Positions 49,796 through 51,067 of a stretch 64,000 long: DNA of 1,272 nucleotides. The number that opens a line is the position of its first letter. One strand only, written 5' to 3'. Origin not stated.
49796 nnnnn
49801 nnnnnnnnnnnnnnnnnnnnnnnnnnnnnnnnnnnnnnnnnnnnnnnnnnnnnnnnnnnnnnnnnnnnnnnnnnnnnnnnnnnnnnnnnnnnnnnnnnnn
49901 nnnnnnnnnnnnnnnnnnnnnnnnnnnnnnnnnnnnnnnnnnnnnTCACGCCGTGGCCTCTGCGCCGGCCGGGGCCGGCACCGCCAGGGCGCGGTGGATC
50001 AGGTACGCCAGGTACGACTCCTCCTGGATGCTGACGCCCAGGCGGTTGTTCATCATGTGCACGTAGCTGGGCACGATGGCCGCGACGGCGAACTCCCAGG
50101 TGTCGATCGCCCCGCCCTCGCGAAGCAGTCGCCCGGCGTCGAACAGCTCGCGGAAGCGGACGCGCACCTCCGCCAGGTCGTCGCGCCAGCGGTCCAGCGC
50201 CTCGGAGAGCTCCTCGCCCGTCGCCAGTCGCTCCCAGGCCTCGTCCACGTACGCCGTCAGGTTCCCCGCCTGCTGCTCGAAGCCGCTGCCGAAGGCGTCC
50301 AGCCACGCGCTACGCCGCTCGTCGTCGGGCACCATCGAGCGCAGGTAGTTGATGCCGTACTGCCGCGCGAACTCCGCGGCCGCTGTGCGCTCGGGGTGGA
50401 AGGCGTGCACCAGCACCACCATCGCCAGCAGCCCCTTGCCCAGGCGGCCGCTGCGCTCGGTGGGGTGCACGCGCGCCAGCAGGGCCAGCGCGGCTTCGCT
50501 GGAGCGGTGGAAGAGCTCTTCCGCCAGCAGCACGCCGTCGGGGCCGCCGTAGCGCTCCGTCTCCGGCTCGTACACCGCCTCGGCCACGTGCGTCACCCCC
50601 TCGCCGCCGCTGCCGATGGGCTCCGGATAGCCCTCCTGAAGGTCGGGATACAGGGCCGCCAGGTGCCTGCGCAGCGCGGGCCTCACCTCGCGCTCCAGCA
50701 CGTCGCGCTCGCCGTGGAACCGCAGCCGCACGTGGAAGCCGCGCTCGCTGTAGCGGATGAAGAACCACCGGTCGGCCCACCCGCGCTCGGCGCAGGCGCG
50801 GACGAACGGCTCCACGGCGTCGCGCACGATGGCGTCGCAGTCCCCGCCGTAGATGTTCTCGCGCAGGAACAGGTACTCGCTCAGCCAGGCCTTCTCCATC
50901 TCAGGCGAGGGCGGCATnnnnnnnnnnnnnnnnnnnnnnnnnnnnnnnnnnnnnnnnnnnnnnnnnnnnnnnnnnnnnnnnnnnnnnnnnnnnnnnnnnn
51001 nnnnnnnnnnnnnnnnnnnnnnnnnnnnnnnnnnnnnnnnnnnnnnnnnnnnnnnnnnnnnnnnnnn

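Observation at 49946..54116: LanB encoded as two ORFs with a 17-nt out-of-frame overlap, plus large low-complexity inserts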

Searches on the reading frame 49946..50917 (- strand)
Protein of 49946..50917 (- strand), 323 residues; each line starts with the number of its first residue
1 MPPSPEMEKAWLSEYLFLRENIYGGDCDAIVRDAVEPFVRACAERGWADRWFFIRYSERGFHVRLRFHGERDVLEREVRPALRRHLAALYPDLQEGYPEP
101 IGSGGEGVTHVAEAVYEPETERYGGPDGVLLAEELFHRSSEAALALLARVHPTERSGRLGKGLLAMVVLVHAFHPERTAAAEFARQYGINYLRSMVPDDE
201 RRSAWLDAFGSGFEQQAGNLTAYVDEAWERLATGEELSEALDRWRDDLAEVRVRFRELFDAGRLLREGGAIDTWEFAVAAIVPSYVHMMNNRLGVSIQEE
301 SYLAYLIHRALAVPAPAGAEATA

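Call 6: search_protein_families(library=pfam, proteins=[window:49946-50917:-], max_evalue=0.01)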
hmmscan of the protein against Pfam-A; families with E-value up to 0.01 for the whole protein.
window:49946-50917:- (323 aa): 1 family
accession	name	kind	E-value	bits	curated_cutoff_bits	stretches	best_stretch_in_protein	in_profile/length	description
PF14028.11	Lant_dehydr_C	-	7.5e-47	161.1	24.4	1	22-311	6-255/255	Lantibiotic biosynthesis dehydratase C-term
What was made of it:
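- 49946..50917 (-): lanB-C: stand-alone glutamate-elimination (glutamyl lyase) subunit, 323 aa. PF14028 covers profile positions 6-255 of 255 at E 7.5e-47 (call 6).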

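Call 7: search_protein_families(library=ncbifam, proteins=[window:49946-50917:-], max_evalue=0.01)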
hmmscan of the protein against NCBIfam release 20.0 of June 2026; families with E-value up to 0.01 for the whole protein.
window:49946-50917:- (323 aa): 2 families
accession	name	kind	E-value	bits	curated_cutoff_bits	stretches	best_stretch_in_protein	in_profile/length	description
TIGR03891.1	thiopep_ocin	subfamily_domain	2.5e-35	122.7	48.45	1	21-310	5-262/263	thiopeptide-type bacteriocin biosynthesis protein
NF045556.1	TbtD_PbtD_pyrid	equivalog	1.2e-14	54.3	325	2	23-87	10-72/354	thiopeptide maturation pyridine synthase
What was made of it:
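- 49946..50917 (-): TIGR03891 scores 122.7 bits against a cutoff of 48.45 (call 7).
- On Split LanB (two-component class I-type dehydratase): TIGR03891 scores 122.7 against a cutoff of 48.45 (call 7).
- On Thiopeptide / linear azole-containing peptide pathways: TbtD_PbtD_pyrid scores 54 bits against a cutoff of 325 (call 7).
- Domains: each ORF holds one complete domain (calls 6, 7). The small ORF hits TIGR03891 'thiopeptide-type bacteriocin biosynthesis' and, weakly, TbtD_PbtD_pyrid (54 bits) (call 7). The pyridine-synthase score is far below its cutoff of 325 (call 7).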

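Call 13: find_homologous_proteins(query=window:49946-50917:-, max_evalue=0.00001)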
Query window:49946-50917:- (323 aa): 330 proteins with E <= 0.00001 among 8000 candidates; the best 120 are listed.
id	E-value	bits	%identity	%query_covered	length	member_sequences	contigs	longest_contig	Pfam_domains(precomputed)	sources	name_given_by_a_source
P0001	9.0e-214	727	100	100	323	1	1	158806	PF14028.12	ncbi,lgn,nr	ncbi:MAG: lantibiotic biosynthesis protein [Gemmatimonadetes bacterium]|nr:lantibiotic biosynthesis 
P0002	1.8e-155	535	76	97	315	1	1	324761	PF14028.12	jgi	jgi:thiopeptide-type bacteriocin biosynthesis protein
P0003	1.8e-151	522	75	93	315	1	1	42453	PF14028.12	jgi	jgi:thiopeptide-type bacteriocin biosynthesis protein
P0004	1.3e-145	503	72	93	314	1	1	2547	PF14028.12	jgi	jgi:thiopeptide-type bacteriocin biosynthesis protein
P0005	3.1e-145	502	72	93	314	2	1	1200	PF14028.12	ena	-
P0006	3.0e-127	443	67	99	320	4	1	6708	PF14028.12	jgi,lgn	jgi:thiopeptide-type bacteriocin biosynthesis protein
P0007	6.5e-125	435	68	98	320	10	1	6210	PF14028.12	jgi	jgi:thiopeptide-type bacteriocin biosynthesis protein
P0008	6.7e-124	432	67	99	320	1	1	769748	PF14028.12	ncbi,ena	-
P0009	1.1e-123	431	57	96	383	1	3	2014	PF14028.12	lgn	-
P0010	1.1e-123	431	66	98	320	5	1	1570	PF14028.12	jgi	jgi:thiopeptide-type bacteriocin biosynthesis protein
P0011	5.4e-123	429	64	99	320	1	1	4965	PF14028.12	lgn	-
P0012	1.2e-122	427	66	99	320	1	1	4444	PF14028.12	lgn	-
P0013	2.4e-121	423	64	96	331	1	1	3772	PF14028.12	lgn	-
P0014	1.3e-120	421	65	99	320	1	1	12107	PF14028.12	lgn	-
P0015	3.9e-120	419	63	96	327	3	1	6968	PF14028.12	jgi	jgi:thiopeptide-type bacteriocin biosynthesis protein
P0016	6.1e-119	415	62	96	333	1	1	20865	PF14028.12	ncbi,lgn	-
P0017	1.7e-114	401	57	94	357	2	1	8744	PF14028.12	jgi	jgi:thiopeptide-type bacteriocin biosynthesis protein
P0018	4.4e-114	399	62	99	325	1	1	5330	PF14028.12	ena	-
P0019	1.5e-112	394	60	98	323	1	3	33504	PF14028.12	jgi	jgi:thiopeptide-type bacteriocin biosynthesis protein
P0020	9.1e-111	388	61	98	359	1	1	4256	PF14028.12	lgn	-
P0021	2.1e-110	387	59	96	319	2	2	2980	PF14028.12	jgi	jgi:thiopeptide-type bacteriocin biosynthesis protein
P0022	4.7e-109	383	59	98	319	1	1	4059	PF14028.12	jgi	jgi:hypothetical protein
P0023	7.1e-109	382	59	96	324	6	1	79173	PF14028.12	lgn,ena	-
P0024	6.8e-107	376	59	98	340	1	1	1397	PF14028.12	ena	-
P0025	7.4e-107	376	58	97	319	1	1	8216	PF14028.12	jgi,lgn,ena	jgi:thiopeptide-type bacteriocin biosynthesis protein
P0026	1.5e-106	374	59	99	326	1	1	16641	PF14028.12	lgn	-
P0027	4.3e-106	373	59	99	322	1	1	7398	PF14028.12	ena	-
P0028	4.9e-106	373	58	98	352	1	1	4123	PF14028.12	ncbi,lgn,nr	ncbi:MAG TPA: thiopeptide-type bacteriocin biosynthesis protein [Longimicrobiaceae bacterium]|nr:thi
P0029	3.4e-104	367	60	95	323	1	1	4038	PF14028.12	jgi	jgi:thiopeptide-type bacteriocin biosynthesis protein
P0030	1.9e-103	364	57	96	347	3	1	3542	PF14028.12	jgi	jgi:thiopeptide-type bacteriocin biosynthesis protein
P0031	2.9e-103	364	57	97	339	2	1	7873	PF14028.12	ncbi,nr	ncbi:MAG TPA: thiopeptide-type bacteriocin biosynthesis protein [Longimicrobium sp.]|nr:thiopeptide-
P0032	9.6e-103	362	57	97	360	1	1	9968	PF14028.12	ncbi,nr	ncbi:MAG TPA: thiopeptide-type bacteriocin biosynthesis protein [Longimicrobium sp.]|nr:thiopeptide-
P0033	1.9e-102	361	59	93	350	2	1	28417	PF14028.12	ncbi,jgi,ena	ncbi:MAG TPA: thiopeptide-type bacteriocin biosynthesis protein [Longimicrobium sp.]|jgi:thiopeptide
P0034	2.7e-102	361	57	99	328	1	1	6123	PF14028.12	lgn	-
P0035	1.9e-101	358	57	98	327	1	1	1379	PF14028.12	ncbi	-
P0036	8.5e-101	356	57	100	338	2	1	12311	PF14028.12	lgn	-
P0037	8.7e-101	356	57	97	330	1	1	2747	PF14028.12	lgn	-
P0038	1.1e-100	355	55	97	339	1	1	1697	PF14028.12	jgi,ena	jgi:thiopeptide-type bacteriocin biosynthesis protein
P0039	2.2e-100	354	57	96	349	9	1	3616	PF14028.12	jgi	jgi:thiopeptide-type bacteriocin biosynthesis protein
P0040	6.6e-100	353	54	98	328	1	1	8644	PF14028.12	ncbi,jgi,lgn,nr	ncbi:MAG TPA: thiopeptide-type bacteriocin biosynthesis protein [Longimicrobium sp.]|nr:thiopeptide-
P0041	8.6e-100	352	58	93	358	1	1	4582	PF14028.12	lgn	-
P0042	1.0e-99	352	55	96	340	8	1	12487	PF14028.12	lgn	-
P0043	3.2e-99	350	54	99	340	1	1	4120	PF14028.12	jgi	-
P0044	3.4e-99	350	49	98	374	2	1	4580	PF14028.12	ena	-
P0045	5.6e-99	350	65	64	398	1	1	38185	PF14028.12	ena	-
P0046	1.2e-97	345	54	99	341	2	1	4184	PF14028.12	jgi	jgi:thiopeptide-type bacteriocin biosynthesis protein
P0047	1.3e-97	345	53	98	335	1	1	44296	PF14028.12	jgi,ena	-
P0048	1.7e-97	345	54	99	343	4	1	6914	PF14028.12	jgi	jgi:thiopeptide-type bacteriocin biosynthesis protein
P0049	2.4e-97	344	55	98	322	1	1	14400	PF14028.12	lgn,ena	-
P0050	2.8e-97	344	54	97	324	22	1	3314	PF14028.12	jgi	jgi:thiopeptide-type bacteriocin biosynthesis protein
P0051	1.0e-96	342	54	99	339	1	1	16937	PF14028.12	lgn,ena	-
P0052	1.4e-96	342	54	97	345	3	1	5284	PF14028.12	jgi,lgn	jgi:thiopeptide-type bacteriocin biosynthesis protein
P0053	3.9e-96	340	56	96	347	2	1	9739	PF14028.12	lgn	-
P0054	5.9e-96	340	55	98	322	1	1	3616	PF14028.12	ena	-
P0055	8.5e-96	339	54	97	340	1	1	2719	PF14028.12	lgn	-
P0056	1.5e-95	338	54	98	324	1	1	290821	PF14028.12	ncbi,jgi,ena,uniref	ncbi:MAG TPA: thiopeptide-type bacteriocin biosynthesis protein [Longimicrobium sp.]|jgi:thiopeptide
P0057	1.5e-94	335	55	94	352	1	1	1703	PF14028.12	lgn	-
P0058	2.9e-94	334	52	97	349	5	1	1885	PF14028.12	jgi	jgi:thiopeptide-type bacteriocin biosynthesis protein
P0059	3.2e-94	334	54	98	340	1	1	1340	PF14028.12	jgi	jgi:thiopeptide-type bacteriocin biosynthesis protein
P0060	5.1e-94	333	54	99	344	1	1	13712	PF14028.12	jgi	jgi:thiopeptide-type bacteriocin biosynthesis protein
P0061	8.5e-94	333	54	97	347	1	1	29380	PF14028.12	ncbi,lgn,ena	-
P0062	1.2e-93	332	54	94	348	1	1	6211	PF14028.12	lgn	-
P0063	1.3e-93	332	52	99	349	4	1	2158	PF14028.12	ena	-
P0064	3.1e-93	331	54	98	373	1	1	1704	PF14028.12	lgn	-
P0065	3.3e-93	331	53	96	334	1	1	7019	PF14028.12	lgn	-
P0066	3.4e-93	331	55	97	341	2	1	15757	PF14028.12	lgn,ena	-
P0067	4.9e-93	330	53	96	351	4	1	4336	PF14028.12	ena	-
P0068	6.4e-93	330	53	99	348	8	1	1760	PF14028.12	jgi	-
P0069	7.3e-93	330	52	97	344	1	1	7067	PF14028.12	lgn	-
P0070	1.2e-92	329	52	98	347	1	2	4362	PF14028.12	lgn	-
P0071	1.3e-92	329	55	93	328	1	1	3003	PF14028.12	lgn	-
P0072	1.6e-92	328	54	96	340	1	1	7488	PF14028.12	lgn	-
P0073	4.5e-92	327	53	100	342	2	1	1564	PF14028.12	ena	-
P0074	6.6e-92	326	53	97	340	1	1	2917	PF14028.12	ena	-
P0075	7.9e-92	326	53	96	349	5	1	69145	PF14028.12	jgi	jgi:thiopeptide-type bacteriocin biosynthesis protein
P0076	1.1e-91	326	55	95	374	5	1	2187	PF14028.12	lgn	-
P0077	1.3e-91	325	52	99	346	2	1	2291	PF14028.12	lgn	-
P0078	1.3e-91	325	52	96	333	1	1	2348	PF14028.12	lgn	-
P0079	2.1e-91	325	53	96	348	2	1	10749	PF14028.12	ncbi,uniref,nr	ncbi:thiopeptide-type bacteriocin biosynthesis protein [Longimicrobium sp.]|uniref:thiopeptide-type 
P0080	3.1e-91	324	53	98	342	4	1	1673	PF14028.12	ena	-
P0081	3.7e-91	324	53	96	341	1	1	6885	PF14028.12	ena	-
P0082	4.0e-91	324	54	96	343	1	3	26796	PF14028.12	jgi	jgi:thiopeptide-type bacteriocin biosynthesis protein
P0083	5.6e-91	323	54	96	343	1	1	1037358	PF14028.12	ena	-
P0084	5.8e-91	323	51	97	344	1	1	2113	PF14028.12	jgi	jgi:thiopeptide-type bacteriocin biosynthesis protein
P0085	7.9e-91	323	52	97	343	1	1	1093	PF14028.12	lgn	-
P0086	8.5e-91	323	52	96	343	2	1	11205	PF14028.12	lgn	-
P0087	8.7e-91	323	51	95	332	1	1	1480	PF14028.12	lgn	-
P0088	1.1e-90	322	52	99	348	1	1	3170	PF14028.12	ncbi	ncbi:MAG TPA: thiopeptide-type bacteriocin biosynthesis protein [Longimicrobiaceae bacterium]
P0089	1.5e-90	322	54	97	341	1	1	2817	PF14028.12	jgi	jgi:thiopeptide-type bacteriocin biosynthesis protein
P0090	1.5e-90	322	52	96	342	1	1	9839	PF14028.12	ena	-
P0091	1.8e-90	322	51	97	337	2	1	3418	PF14028.12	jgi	-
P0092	2.4e-90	321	51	96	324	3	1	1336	PF14028.12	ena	-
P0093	2.8e-90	321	53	98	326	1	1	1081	PF14028.12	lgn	-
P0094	2.8e-90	321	53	94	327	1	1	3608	PF14028.12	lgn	-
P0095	3.1e-90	321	50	99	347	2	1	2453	PF14028.12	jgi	-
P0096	9.9e-90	319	53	99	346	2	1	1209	PF14028.12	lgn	-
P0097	1.6e-89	319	54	96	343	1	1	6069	PF14028.12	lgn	-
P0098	1.8e-89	318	52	98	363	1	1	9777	PF14028.12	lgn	-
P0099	2.6e-89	318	53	95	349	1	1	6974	PF14028.12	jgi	jgi:thiopeptide-type bacteriocin biosynthesis protein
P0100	4.0e-89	317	52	98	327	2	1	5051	PF14028.12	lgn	-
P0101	6.2e-89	317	53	96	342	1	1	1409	PF14028.12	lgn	-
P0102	6.8e-89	316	52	96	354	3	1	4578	PF14028.12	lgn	-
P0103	9.8e-89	316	53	97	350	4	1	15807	PF14028.12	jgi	jgi:thiopeptide-type bacteriocin biosynthesis protein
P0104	1.3e-88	316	51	96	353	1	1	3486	PF14028.12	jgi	jgi:thiopeptide-type bacteriocin biosynthesis protein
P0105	1.4e-88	315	50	99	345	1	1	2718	PF14028.12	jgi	jgi:thiopeptide-type bacteriocin biosynthesis protein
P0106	1.4e-88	315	50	95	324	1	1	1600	PF14028.12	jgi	jgi:thiopeptide-type bacteriocin biosynthesis protein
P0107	1.7e-88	315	52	96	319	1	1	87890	PF14028.12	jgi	jgi:thiopeptide-type bacteriocin biosynthesis protein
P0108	2.1e-88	315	49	95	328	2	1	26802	PF14028.12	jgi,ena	-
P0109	3.2e-88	314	50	99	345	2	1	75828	PF14028.12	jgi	jgi:thiopeptide-type bacteriocin biosynthesis protein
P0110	3.3e-88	314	52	96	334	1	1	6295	PF14028.12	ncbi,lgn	-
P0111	4.7e-88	314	52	95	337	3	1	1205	PF14028.12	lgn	-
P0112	7.3e-88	313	57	86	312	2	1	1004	PF14028.12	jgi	jgi:thiopeptide-type bacteriocin biosynthesis protein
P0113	7.9e-88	313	50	99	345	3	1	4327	PF14028.12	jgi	jgi:thiopeptide-type bacteriocin biosynthesis protein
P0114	8.5e-88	313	52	96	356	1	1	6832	PF14028.12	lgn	-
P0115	1.0e-87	313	53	98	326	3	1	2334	PF14028.12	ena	-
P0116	2.2e-87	312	48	96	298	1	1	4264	PF14028.12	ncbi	-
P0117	2.4e-87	311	52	96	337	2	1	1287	PF14028.12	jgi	jgi:thiopeptide-type bacteriocin biosynthesis protein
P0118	2.5e-87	311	51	97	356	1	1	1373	PF14028.12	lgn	-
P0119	3.0e-87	311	52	98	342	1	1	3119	PF14028.12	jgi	-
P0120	5.4e-87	310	51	98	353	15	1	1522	PF14028.12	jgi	jgi:thiopeptide-type bacteriocin biosynthesis protein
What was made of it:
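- The 120 best homologues of the small protein are 298-398 aa and carry PF14028 only (call 13).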

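Call 27: find_related_loci(query=A1, collection=genome_contigs, flank=10000)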
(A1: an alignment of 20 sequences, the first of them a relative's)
Query A1 (323 aa) in genome_contigs; peptide patterns used: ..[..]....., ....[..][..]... (x = any residue, [..] = any of these).
331 stretches matched a pattern; 320 encode a relative of the query (tblastn E <= 1e-3); the best 80 are kept; 80 distinct loci.
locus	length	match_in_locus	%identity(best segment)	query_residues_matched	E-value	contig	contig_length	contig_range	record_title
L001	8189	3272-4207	67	1-312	2e-127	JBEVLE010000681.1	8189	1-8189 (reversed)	MAG: Longimicrobiaceae bacterium isolate T4R2BO.9.metabat2 T4R2BO.9.metabat2_k133_8340208, whole genome shotgun sequence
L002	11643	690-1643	62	3-311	6e-115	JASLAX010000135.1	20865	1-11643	MAG: Longimicrobiaceae bacterium isolate CMU.bins.247 k141_4994087, whole genome shotgun sequence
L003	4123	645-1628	58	1-317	2e-110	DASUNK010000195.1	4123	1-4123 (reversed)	MAG TPA_asm: Longimicrobiaceae bacterium isolate SMAG_U1598 k141_710867, whole genome shotgun sequence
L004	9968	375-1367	57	1-314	6e-104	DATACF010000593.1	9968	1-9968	MAG TPA_asm: Longimicrobium sp. isolate SMAG_U6717 k141_1657201, whole genome shotgun sequence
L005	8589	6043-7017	54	1-316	7e-103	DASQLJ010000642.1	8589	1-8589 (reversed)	MAG TPA_asm: Longimicrobium sp. isolate SMAG_U11935 k141_4107635, whole genome shotgun sequence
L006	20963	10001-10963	54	5-321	9e-99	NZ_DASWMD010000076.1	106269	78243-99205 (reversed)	MAG: Longimicrobium sp. isolate SMAG_U3378 k141_21815, whole genome shotgun sequence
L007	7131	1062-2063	51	1-315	1e-97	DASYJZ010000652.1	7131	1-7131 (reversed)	MAG TPA_asm: Longimicrobium sp. isolate SMAG_U4308 k141_2502189, whole genome shotgun sequence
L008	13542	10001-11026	52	1-321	4e-96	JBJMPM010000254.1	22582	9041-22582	MAG: Longimicrobiaceae bacterium isolate 12C16O_48h_50_P10_coass_bin_29 k141_4407082, whole genome shotgun sequence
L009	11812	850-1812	52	1-311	6e-95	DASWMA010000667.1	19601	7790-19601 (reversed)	MAG TPA_asm: Longimicrobium sp. isolate SMAG_U3375 k141_449073, whole genome shotgun sequence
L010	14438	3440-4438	51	1-323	7e-93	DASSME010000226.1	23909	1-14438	MAG TPA_asm: Longimicrobium sp. isolate SMAG_U1190 k141_529698, whole genome shotgun sequence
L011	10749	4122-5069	53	8-317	6e-92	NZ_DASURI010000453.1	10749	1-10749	MAG: Longimicrobium sp. isolate SMAG_U1703 k141_148673, whole genome shotgun sequence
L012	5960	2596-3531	51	9-315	2e-91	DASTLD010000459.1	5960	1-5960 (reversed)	MAG TPA_asm: Longimicrobium sp. isolate SMAG_U2535 k141_384162, whole genome shotgun sequence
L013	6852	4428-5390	51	1-311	7e-91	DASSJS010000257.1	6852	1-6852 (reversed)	MAG TPA_asm: Longimicrobium sp. isolate SMAG_U1121 k141_805913, whole genome shotgun sequence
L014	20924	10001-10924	50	3-311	9e-91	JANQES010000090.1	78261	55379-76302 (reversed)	MAG: Rhodothermales bacterium isolate PL23a_bin.4 k99_1372686, whole genome shotgun sequence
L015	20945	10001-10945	52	9-317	3e-88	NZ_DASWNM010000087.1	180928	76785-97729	MAG: Longimicrobium sp. isolate SMAG_U3414 k141_508721, whole genome shotgun sequence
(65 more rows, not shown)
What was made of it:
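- Closest known: Pinensin cluster of Chitinophaga pinensis. Same: More distant members of the same lyase family were found in Pedobacter, Adhaeribacter and other Bacteroidota (call 27).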

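Call 34: search_solved_structures(query=A1, max_evalue=0.01, show_alignments=4)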
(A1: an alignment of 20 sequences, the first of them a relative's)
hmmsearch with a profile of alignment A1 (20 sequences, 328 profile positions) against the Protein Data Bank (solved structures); distinct sequences matched with E-value up to 0.01: 6.
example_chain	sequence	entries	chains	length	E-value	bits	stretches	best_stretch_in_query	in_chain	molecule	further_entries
5ehk_A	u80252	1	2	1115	3.5e-12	49.2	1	15-157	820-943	Lantibiotic dehydratase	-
9g04_A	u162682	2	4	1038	4.6e-10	42.2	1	22-210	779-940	Thiopeptide-type bacteriocin biosynthesis domain containing protein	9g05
4wd9_A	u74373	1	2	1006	1.2e-09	40.8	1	120-163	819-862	Nisin biosynthesis protein NisB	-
6m7y_A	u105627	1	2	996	1.5e-09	40.5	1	120-163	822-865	Nisin biosynthesis protein NisB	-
7cww_A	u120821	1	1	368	1.6e-05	27.3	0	28-164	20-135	TsrE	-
5wa3_A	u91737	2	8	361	0.004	19.4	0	24-85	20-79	Pyridine synthase TbtD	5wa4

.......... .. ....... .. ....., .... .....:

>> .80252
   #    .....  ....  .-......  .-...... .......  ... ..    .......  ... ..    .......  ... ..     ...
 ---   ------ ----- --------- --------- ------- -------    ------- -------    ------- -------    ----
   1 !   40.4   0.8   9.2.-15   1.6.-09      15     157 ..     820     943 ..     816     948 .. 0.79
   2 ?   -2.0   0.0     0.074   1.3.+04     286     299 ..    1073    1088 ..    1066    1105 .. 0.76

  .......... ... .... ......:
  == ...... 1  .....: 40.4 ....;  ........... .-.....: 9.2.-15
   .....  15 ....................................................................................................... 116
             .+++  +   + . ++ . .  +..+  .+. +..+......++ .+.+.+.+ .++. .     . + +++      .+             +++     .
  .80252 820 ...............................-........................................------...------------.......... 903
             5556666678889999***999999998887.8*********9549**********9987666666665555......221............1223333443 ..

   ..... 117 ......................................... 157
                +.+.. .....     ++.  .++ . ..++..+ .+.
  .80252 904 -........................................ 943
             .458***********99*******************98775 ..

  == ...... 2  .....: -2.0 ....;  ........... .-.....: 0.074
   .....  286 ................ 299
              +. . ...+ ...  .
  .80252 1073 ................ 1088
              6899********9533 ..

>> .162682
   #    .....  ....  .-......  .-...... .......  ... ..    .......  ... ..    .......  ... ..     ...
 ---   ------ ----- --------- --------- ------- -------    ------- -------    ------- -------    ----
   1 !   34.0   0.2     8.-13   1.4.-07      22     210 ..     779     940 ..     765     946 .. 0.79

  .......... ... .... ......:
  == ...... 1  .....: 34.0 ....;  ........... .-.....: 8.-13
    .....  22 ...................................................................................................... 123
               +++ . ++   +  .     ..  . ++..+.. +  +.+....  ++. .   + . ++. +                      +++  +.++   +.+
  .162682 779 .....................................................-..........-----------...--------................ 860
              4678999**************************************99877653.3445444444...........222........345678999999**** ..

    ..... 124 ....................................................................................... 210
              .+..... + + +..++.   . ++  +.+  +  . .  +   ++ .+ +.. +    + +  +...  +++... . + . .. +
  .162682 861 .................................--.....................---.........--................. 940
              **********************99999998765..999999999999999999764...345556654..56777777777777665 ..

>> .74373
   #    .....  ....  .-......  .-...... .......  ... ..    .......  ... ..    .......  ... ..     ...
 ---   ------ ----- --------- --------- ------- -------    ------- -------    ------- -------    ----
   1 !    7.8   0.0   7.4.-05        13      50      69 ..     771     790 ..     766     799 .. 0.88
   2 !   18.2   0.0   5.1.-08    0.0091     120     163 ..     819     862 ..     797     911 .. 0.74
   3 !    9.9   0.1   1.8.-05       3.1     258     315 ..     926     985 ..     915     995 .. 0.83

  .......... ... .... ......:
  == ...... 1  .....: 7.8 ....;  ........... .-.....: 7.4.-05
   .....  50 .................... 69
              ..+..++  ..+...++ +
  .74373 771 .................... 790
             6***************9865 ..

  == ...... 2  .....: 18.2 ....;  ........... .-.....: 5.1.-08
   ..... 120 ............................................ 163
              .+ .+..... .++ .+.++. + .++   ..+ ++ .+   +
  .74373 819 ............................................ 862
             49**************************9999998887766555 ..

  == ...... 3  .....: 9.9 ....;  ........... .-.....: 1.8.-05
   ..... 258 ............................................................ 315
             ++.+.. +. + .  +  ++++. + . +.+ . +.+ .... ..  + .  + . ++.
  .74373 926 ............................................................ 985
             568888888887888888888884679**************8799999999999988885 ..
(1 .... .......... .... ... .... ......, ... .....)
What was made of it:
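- The lyase catalytic Arg/Arg/His set is present (call 34).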
